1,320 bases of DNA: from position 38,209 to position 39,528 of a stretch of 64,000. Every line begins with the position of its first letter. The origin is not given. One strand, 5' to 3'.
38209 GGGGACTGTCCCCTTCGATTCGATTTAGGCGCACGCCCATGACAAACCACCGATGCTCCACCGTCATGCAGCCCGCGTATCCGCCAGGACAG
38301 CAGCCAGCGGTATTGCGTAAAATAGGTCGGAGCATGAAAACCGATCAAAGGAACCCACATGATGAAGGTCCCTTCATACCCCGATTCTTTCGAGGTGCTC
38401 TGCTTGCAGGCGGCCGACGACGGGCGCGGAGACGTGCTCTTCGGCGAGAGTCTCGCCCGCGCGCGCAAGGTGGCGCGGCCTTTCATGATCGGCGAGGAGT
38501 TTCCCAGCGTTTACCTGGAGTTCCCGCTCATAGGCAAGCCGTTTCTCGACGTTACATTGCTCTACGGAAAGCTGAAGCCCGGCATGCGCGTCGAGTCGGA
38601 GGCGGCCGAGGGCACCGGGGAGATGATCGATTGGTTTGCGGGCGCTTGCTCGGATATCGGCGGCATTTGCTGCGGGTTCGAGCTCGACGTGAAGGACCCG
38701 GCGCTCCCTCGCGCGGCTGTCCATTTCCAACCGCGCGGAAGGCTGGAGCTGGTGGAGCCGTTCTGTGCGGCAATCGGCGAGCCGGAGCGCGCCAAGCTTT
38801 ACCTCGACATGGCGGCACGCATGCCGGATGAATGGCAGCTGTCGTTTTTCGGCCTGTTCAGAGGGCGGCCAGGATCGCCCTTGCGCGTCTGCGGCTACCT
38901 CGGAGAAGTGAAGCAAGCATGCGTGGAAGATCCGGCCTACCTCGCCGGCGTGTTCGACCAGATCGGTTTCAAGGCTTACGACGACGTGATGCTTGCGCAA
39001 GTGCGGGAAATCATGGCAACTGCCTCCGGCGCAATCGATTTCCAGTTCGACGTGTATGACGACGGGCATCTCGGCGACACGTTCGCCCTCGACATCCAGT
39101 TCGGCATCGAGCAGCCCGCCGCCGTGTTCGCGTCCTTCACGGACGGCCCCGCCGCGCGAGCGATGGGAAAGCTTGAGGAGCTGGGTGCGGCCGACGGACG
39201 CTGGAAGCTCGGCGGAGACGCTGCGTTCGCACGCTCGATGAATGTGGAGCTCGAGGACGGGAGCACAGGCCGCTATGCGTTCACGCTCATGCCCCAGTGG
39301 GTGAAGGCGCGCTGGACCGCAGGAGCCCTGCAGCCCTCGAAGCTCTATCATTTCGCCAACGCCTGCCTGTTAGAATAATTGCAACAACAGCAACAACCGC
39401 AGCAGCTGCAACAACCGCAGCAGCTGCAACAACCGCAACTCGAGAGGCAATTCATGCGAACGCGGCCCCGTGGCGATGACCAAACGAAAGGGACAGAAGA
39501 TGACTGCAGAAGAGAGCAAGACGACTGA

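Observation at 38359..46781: Convergent two-operon RiPP locus: Nif11-type precursor, rSAM/SPASM maturase, NHLM-type C39 export trio, plus idi and an unknown 339-aa protein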

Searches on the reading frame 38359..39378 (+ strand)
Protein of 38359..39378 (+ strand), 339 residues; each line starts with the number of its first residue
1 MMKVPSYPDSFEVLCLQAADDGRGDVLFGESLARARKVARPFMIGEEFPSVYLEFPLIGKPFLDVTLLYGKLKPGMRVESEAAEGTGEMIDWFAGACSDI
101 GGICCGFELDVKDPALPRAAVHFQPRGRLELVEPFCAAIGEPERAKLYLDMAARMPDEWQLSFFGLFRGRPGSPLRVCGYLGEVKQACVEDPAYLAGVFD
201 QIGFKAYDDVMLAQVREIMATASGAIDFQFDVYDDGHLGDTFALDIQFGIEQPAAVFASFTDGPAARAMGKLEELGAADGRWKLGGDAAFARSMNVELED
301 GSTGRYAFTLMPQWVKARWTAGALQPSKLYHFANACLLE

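Call 3: search_protein_families(library=pfam, proteins=[window:38359-39378:+], max_evalue=0.01)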
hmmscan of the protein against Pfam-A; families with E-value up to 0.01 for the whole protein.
window:38359-39378:+ (339 aa): 0 families

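Call 4: search_protein_families(library=ncbifam, proteins=[window:38359-39378:+], max_evalue=0.01)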
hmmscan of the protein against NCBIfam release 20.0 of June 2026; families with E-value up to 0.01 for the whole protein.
window:38359-39378:+ (339 aa): 0 families

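Call 5: find_homologous_proteins(query=window:38359-39378:+)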
Query window:38359-39378:+ (339 aa): 523 proteins with E <= 0.001 among 5301 candidates; the best 120 are listed.
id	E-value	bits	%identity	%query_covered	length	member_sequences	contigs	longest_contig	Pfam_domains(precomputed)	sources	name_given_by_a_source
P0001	3.9e-228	775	99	100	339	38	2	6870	-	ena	-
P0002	1.1e-194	665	86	100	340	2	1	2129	-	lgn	-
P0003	1.7e-167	575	73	100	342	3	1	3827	-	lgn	-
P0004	2.0e-166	572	74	100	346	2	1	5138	-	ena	-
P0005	1.1e-164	566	73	99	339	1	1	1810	-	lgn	-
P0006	4.1e-163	561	72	99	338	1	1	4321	-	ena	-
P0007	4.9e-162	557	72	100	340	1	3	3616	-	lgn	-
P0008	1.4e-160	552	71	100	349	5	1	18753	-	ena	-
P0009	1.2e-157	543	68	100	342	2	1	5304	-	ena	-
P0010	3.5e-157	541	68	100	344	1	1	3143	-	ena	-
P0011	5.2e-157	541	68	100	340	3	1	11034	-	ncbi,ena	-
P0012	8.9e-157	540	70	99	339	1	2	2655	-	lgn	-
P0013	5.4e-156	537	67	100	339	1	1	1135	-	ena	-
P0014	2.0e-155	535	69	99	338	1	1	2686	-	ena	-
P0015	3.2e-155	535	70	99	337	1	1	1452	-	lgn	-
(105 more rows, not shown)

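Call 6: search_solved_structures(query=window:38359-39378:+, max_evalue=10)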
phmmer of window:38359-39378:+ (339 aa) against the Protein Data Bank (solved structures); distinct sequences matched with E-value up to 10: 0.

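Call 10: search_solved_structures(query=A1, max_evalue=10)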
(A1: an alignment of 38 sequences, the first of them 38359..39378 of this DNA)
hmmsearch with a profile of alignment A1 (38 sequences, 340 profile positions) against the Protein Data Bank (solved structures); distinct sequences matched with E-value up to 10: 3.
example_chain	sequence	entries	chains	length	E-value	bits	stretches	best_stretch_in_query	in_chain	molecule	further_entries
9zfo_U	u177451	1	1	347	0.067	15.4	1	17-160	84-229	Ubl carboxyl-terminal hydrolase 18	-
9qy8_A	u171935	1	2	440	0.11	14.7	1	17-160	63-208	Ubl carboxyl-terminal hydrolase 18,Response regulator FrzS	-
9hyu_I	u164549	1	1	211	0.95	11.6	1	203-251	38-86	Photosystem I protein (PsaI)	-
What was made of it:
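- Checked: 339-aa protein: no hit in Pfam, NCBIfam or PDB sequences (calls 3, 4, 6, 10).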

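Call 11: find_related_loci(query=A1, collection=genome_contigs, flank=10000)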
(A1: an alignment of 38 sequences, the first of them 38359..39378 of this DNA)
Query A1 (339 aa) in genome_contigs; peptide patterns used: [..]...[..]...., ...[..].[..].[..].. (x = any residue, [..] = any of these).
214 stretches matched a pattern; 109 encode a relative of the query (tblastn E <= 1e-3); the best 80 are kept; 80 distinct loci.
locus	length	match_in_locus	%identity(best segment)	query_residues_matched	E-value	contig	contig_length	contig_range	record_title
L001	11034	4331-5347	68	1-338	2e-157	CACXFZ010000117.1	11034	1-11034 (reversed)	MAG: uncultured Coriobacteriaceae bacterium isolate RUG11223 genome assembly, contig: RUG11223_asm_117, whole genome sho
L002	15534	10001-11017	66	2-339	2e-148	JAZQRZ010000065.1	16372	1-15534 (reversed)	MAG: Eggerthellaceae bacterium isolate T1900045218_TC20190214.MAGScoT_cleanbin_000008 SGB_5372_k141_2791660, whole genom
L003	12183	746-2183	67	2-338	9e-146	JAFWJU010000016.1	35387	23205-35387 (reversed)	MAG: Eggerthellaceae bacterium isolate RGIG5804 Sheep_Ileum.Co__c47841, whole genome shotgun sequence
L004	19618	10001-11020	65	1-339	3e-144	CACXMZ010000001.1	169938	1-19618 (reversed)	MAG: uncultured Coriobacteriaceae bacterium isolate RUG11413 genome assembly, contig: RUG11413_asm_1, whole genome shotg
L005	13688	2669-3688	64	1-339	3e-144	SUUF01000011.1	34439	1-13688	MAG: Coriobacteriaceae bacterium isolate SIG39 NODE_2031_length_34439_cov_13.515890, whole genome shotgun sequence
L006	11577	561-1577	63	1-338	2e-143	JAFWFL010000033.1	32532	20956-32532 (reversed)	MAG: Coriobacteriales bacterium isolate RGIG5691 Sheep_Duodenum.Co__c337864, whole genome shotgun sequence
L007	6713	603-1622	64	1-339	3e-143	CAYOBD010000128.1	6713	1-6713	MAG TPA_asm: uncultured Eggerthellaceae bacterium isolate SRP278969_co2_149 genome assembly, contig: NODE_16454_length_6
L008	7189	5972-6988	61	1-338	4e-140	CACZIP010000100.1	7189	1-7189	MAG: uncultured Coriobacteriaceae bacterium isolate RUG12647 genome assembly, contig: RUG12647_asm_100, whole genome sho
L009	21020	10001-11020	61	1-339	3e-140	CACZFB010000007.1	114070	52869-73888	MAG: uncultured Coriobacteriaceae bacterium isolate RUG12554 genome assembly, contig: RUG12554_asm_7, whole genome shotg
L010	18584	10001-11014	63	2-338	6e-140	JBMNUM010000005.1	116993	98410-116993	MAG: Coriobacteriales bacterium isolate SBF912SR2HQ0059 scaffold_605_c1, whole genome shotgun sequence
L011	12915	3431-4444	61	2-338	2e-139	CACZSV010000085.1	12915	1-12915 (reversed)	MAG: uncultured Coriobacteriaceae bacterium isolate RUG12923 genome assembly, contig: RUG12923_asm_85, whole genome shot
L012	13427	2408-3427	61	1-339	2e-139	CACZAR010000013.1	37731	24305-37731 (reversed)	MAG: uncultured Coriobacteriaceae bacterium isolate RUG12446 genome assembly, contig: RUG12446_asm_13, whole genome shot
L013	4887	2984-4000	63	2-339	4e-140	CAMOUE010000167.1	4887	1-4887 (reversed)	MAG: uncultured Eggerthellaceae bacterium isolate SRR873604_bin.63_metaWRAP_v1.3_MAG genome assembly, contig: NODE_58234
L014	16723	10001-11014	63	1-337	4e-138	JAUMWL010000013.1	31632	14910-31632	MAG: Coriobacteriales bacterium isolate S14M_St_23 NODE_115_length_31632_cov_15.067232, whole genome shotgun sequence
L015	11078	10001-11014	62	2-338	1e-137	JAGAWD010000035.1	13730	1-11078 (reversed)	MAG: Olsenella sp. isolate RGIG8828 Water_deer_Ileum.Co__c17548, whole genome shotgun sequence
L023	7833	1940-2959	61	1-339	2e-133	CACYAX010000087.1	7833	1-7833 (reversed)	MAG: uncultured Coriobacteriaceae bacterium isolate RUG11770 genome assembly, contig: RUG11770_asm_87, whole genome shot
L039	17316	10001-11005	58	6-339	7e-125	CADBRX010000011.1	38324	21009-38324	MAG: uncultured Coriobacteriaceae bacterium isolate RUG14245 genome assembly, contig: RUG14245_asm_11, whole genome shot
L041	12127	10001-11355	57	5-339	2e-123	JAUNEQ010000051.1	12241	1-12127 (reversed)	MAG: Coriobacteriia bacterium isolate S24M_St_71 NODE_1387_length_12241_cov_17.645905, whole genome shotgun sequence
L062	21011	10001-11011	48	2-338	3e-92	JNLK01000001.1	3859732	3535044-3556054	Lachnospiraceae bacterium AC2029 BO12DRAFT_scf7180000000002_quiver.1_C, whole genome shotgun sequence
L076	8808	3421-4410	41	1-330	6e-74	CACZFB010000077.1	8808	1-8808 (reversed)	MAG: uncultured Coriobacteriaceae bacterium isolate RUG12554 genome assembly, contig: RUG12554_asm_77, whole genome shot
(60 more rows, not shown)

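Call 15: predict_structure(alignment_id=A1)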
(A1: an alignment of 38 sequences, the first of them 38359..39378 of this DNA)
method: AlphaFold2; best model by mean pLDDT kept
length: 339 residues; sequences in the alignment: 38
mean_pLDDT: 95.3   pTM: 0.92
mean pLDDT of the five models: 95.3, 95.2, 95.2, 94.4, 94.4
residues with pLDDT >= 90: 319; 70-90: 19; 50-70: 1; < 50: 0
segments of 3 or more residues with pLDDT < 50: none
pLDDT, mean of each block of 10 residues (from residue 1): 95 98 96 97 97 98 97 96 95 95 96 86 96 97 96 95 92 94 90 95 97 97 94 96 92 92 96 98 95 96 97 97 98 95
secondary structure, 60 per line:
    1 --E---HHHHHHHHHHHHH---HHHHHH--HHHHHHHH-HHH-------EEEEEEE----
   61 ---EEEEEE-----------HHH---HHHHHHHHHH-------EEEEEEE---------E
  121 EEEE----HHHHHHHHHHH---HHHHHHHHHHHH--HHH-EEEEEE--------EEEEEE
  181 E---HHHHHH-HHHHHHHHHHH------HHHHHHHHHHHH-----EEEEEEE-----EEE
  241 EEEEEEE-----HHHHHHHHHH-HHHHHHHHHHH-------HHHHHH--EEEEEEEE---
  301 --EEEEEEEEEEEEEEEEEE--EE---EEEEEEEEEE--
elements in order: H7-19 H23-28 H31-38 E50-56 E64-69 H87-96 E104-110 E120-124 H129-139 H143-154 E161-166 E175-181 H185-190 H192-202 H209-220 E226-232 E238-247 H253-262 H264-274 H282-287 E290-297 E303-320 E328-337
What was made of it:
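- On ABBA (PT-barrel) aromatic prenyltransferase superfamily: The AF2 model has pLDDT 95.3 with alternating helix pairs and strand pairs (call 15).
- The AF2 model has pLDDT 95.3 (call 15).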

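Call 17: search_protein_representatives(alignment_id=A1)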
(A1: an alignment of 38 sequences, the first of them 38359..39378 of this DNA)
Query: 38 sequences, 340 profile positions. Proteins with E-value up to 0.001 (for the whole library): 358; up to 1e-10: 229; up to 1e-30: 108. The best 150 are listed.
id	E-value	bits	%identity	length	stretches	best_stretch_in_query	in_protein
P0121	2.3e-132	457.5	-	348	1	1-339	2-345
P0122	2.0e-126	437.9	-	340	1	4-336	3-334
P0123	9.2e-126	435.8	-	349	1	1-336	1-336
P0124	1.3e-120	418.8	-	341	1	4-335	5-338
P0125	1.3e-112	392.5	-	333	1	11-338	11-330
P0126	6.0e-107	373.9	-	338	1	1-337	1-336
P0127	2.2e-105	368.8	-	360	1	1-333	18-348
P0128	5.2e-104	364.3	-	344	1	6-336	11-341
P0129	1.5e-102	359.5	-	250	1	50-272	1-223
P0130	6.0e-102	357.5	-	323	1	5-338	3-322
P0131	4.0e-101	354.8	-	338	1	2-338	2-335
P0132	3.2e-99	348.5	-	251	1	88-336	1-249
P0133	1.2e-96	340.1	-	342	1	3-339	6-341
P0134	1.1e-95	336.9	-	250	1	1-224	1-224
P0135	3.7e-91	322.0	-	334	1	9-333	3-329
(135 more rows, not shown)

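Call 18: fold_search(model_id=the predicted structure, library=pdb)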
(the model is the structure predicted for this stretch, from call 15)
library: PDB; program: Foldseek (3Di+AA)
matches with E <= 10: 651; with E <= 0.001: 32
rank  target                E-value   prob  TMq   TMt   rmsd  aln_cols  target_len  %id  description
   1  6zs0_BBB              1.3e-06  1.00  0.56  0.55   7.6       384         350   15  Crystal structure of 5-dimethylallyltryptophan synthase from Streptomyces coelicolor (released 2020-12-09)
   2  6zrz_BBB              5.9e-06  1.00  0.56  0.54   7.3       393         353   14  Crystal structure of 5-dimethylallyl tryptophan synthase from Streptomyces coelicolor in complex with DMASPP and Trp (released 2020-12-09)
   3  8daz_D                2.3e-05  1.00  0.45  0.43   9.4       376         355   12  Crystal structure of DMATS1 prenyltransferase in complex with L-Trp and GSPP (released 2022-09-28)
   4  8day_B                2.5e-05  1.00  0.52  0.49   8.7       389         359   14  Crystal Structure of DMATS1 prenyltransferase in complex with L-Tyr and DMSPP (released 2022-09-28)
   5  7w8v                  2.7e-05  1.00  0.46  0.45   9.6       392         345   11  DMSPP- and Trp-bound 6-dimethylallyl tryptophan synthase, IptA (released 2022-10-19)
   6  5ynw_A                3.1e-05  1.00  0.43  0.47   8.3       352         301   10  Crystal structure of an aromatic prenyltransferase FAMD1 from Fischerella ambigua UTEX 1903 in complex with DMASPP and (released 2018-08-29)
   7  8daz_B                3.4e-05  1.00  0.51  0.48   8.9       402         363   11  Crystal structure of DMATS1 prenyltransferase in complex with L-Trp and GSPP (released 2022-09-28)
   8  6zs0_AAA              4.5e-05  1.00  0.53  0.51   8.4       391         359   13  Crystal structure of 5-dimethylallyltryptophan synthase from Streptomyces coelicolor (released 2020-12-09)
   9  5inj                  5.6e-05  1.00  0.50  0.48   8.5       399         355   12  Crystal Structure of Prenyltransferase PriB Ternary Complex with L-Tryptophan and Dimethylallyl thiolodiphosphate (DMSPP (released 2016-05-11)
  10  5ynw_B                5.6e-05  1.00  0.42  0.45   8.4       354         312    9  Crystal structure of an aromatic prenyltransferase FAMD1 from Fischerella ambigua UTEX 1903 in complex with DMASPP and (released 2018-08-29)
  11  7w8w                  5.6e-05  1.00  0.44  0.44  10.4       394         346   11  DMSPP- and 5-Me-Trp-bound 6-dimethylallyl tryptophan synthase, IptA (released 2022-10-19)
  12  8day_D                5.9e-05  1.00  0.40  0.39  10.2       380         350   12  Crystal Structure of DMATS1 prenyltransferase in complex with L-Tyr and DMSPP (released 2022-09-28)
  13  5ynv_B                6.3e-05  1.00  0.43  0.45   8.2       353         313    9  Crystal structure of an aromatic prenyltransferase FAMD1 from Fischerella ambigua UTEX 1903 in complex with DMASPP (released 2018-08-29)
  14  5kd6_B                1.0e-04  1.00  0.45  0.40   9.4       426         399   13  Crystal structure of the aromatic prenyltransferase AtaPT from Aspergillus terreus A8-4 in complex with dimethylallyl  (released 2016-12-21)
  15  6zrz_AAA              1.2e-04  1.00  0.54  0.52   7.9       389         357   13  Crystal structure of 5-dimethylallyl tryptophan synthase from Streptomyces coelicolor in complex with DMASPP and Trp (released 2020-12-09)
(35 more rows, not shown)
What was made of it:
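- On ABBA (PT-barrel) aromatic prenyltransferase superfamily: The top 47 Foldseek PDB hits are all ABBA prenyltransferases, with probability 1.00 for most (call 18).
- The peptide PTs PirF and KgpF are also hit (call 18). The best structural matches are indole (Trp) prenyltransferases (call 18). The closest folds are free-Trp DMATS and small-molecule PTs such as CloQ and FamD1 (call 18).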

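Call 30: search_protein_families(library=pfam, proteins=[L023:3438-4325:-, L076:5757-6956:+, L007:55-606:+, L041:3599-3844:+, L039:12670-15273:+], max_evalue=0.01)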
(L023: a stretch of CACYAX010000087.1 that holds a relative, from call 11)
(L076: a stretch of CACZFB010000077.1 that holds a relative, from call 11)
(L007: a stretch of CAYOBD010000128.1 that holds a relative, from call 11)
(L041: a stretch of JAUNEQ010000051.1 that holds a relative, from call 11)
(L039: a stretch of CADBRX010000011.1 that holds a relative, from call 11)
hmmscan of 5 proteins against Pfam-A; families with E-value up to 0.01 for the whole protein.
L023:3438-4325:- (295 aa): 1 family
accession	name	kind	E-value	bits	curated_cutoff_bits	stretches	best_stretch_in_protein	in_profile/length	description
PF22541.2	DUF7005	-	4.5e-39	134.8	27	1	62-249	111-304/361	Family of unknown function (DUF7005)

L076:5757-6956:+ (399 aa): 0 families

L007:55-606:+ (183 aa): 9 families
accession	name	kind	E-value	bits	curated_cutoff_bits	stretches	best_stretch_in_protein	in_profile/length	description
PF04542.20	Sigma70_r2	-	1.3e-15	57.3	24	1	28-94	1-68/71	Sigma-70 region 2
PF08281.18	Sigma70_r4_2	-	7.5e-12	45.2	25.7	1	123-173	4-54/54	Sigma-70, region 4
PF04545.22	Sigma70_r4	-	1.1e-08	34.9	24.1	1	126-175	1-50/50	Sigma-70, region 4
PF07638.17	Sigma70_ECF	-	9.3e-06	26.1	21.1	1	121-174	128-180/185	ECF sigma factor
PF00196.25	GerE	-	0.00085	19.4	23.5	1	144-175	16-47/57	Bacterial regulatory proteins, luxR family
PF13936.12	HTH_38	-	0.00094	19.3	27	1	130-168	5-43/44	Helix-turn-helix domain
PF13518.12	HTH_28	-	0.0013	19.2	25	0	135-163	2-30/52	Helix-turn-helix domain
PF13384.12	HTH_23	-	0.0014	18.8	24.6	1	132-163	4-35/50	Homeodomain-like domain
PF06056.18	Terminase_5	-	0.0018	18.6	20.3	0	142-163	10-31/58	Putative ATPase subunit of terminase (gpP-like)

L041:3599-3844:+ (81 aa): 0 families

L039:12670-15273:+ (867 aa): 3 families
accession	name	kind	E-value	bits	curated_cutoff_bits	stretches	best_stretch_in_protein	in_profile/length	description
PF07228.17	SpoIIE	-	1.3e-45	156.2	25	1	534-723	1-190/192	Stage II sporulation protein E (SpoIIE)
PF13581.12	HATPase_c_2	-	6.4e-22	78.4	27.4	1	736-865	1-127/127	Histidine kinase-like ATPase domain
PF00672.30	HAMP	-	0.00041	21.1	25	1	427-473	6-52/53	HAMP domain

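Call 33: search_protein_families(library=pfam, alignment_id=A2, max_evalue=1)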
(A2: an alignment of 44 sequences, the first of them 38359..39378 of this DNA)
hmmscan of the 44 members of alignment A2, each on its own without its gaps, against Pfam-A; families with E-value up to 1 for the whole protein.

A. member 1, window:38359-39378:+ (339 aa): 0 families

B. families by the number of members that match (of 44 scanned): 6 families
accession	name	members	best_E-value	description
PF12324.14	HTH_15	1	0.038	Helix-turn-helix domain of alkylmercury lyase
PF18215.6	Rtt106_N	1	0.055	Histone chaperone Rtt106 N-terminal domain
PF23931.1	Terminase_6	1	0.2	Terminase small subunit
PF25417.1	DUF7889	1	0.22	Family of unknown function (DUF7889)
PF14312.12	FG-GAP_2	1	0.24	FG-GAP repeat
PF25571.1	TPR_CCP1_N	1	0.39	CCP1-like, N-terminal TPR repeats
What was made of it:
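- On ABBA (PT-barrel) aromatic prenyltransferase superfamily: None of 44 diverse members hits any PT family in Pfam, even at E <= 1 (call 33).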

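Call 34: search_solved_structures(query=A2, max_evalue=10)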
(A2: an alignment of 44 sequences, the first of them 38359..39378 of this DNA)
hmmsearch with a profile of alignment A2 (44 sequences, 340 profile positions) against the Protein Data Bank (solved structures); distinct sequences matched with E-value up to 10: 5.
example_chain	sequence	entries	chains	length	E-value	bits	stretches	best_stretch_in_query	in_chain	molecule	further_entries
1r5a_A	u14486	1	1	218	0.65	12.2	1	175-235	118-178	glutathione transferase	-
1ihr_A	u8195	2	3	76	1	11.6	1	218-257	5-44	TonB protein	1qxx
2gsk_B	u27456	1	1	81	1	11.6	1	218-257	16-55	protein TONB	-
1u07_A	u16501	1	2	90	1.3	11.3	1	218-256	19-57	TonB protein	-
8paj_A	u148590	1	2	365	1.5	11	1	252-282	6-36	Squalene-hopene/tetraprenyl-beta-curcumene cyclase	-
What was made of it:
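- On ABBA (PT-barrel) aromatic prenyltransferase superfamily: Profile searches of PDB sequences find no PT (calls 10, 34).
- There is no detectable sequence similarity to any PT family (calls 10, 33, 34). It shows no sequence similarity to active PT families (calls 33, 34).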

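Call 72: list_cluster_members(proteins=[P0001, P0391])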
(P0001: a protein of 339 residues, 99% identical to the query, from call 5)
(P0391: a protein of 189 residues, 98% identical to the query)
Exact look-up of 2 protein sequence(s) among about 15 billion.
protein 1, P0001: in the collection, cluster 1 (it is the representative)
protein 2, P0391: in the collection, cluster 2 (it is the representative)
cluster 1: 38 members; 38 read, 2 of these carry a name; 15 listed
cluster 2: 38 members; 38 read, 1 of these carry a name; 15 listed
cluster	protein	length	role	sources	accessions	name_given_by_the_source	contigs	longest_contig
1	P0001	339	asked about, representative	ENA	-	-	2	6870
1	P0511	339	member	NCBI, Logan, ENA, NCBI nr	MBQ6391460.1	MAG: hypothetical protein IJH88_07535 [Eggerthellaceae bacterium] | hypothetical protein [Eggerthellaceae bacterium]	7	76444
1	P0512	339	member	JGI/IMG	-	hypothetical protein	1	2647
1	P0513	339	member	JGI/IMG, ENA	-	-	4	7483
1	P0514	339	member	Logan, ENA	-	-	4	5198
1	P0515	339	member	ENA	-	-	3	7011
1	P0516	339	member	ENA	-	-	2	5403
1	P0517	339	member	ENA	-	-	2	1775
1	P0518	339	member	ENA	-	-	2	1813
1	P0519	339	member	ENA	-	-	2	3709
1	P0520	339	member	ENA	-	-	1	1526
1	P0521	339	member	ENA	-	-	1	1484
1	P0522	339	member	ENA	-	-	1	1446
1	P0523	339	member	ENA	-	-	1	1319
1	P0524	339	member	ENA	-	-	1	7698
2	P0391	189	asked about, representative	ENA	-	-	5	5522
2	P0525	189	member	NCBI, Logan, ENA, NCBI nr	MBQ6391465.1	MAG: isopentenyl-diphosphate Delta-isomerase [Eggerthellaceae bacterium] | isopentenyl-diphosphate Delta-isomerase [Eggerthellaceae bacterium]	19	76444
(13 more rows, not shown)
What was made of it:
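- Checked: Host: the proteins in the same 90% clusters are NCBI MBQ6391460.1 and MBQ6391465.1 of 'MAG: Eggerthellaceae bacterium' (call 72).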

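Call 76: search_protein_families(library=pfam, proteins=[L062:8979-9965:+, L062:12920-14254:+, L062:7531-8880:+, L062:19584-20513:-], max_evalue=0.01)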
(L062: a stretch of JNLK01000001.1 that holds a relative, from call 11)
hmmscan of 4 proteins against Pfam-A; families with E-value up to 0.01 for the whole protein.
L062:8979-9965:+ (328 aa): 0 families

L062:12920-14254:+ (444 aa): 3 families
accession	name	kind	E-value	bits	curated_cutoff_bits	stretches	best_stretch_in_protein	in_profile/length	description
PF04055.27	Radical_SAM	-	1.2e-16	61.8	29.5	1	103-267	3-162/166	Radical SAM superfamily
PF13353.11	Fer4_12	-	0.00011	23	22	1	106-231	14-130/137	4Fe-4S single cluster domain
PF24219.2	DUF7438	-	0.00091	20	25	0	260-299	2-43/57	Family of unknown function (DUF7438)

L062:7531-8880:+ (449 aa): 2 families
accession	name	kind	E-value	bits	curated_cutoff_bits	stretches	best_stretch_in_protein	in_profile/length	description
PF00990.26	GGDEF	-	8.9e-22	78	23.8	1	154-304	2-157/161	Diguanylate cyclase, GGDEF domain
PF08447.18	PAS_3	-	1.3e-15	57.8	25.6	1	365-445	9-88/89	PAS fold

L062:19584-20513:- (309 aa): 1 family
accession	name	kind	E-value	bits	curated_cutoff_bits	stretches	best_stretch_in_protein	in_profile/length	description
PF03547.23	Mem_trans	-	4.9e-27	94.9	25.7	2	6-156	2-154/343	Membrane transport protein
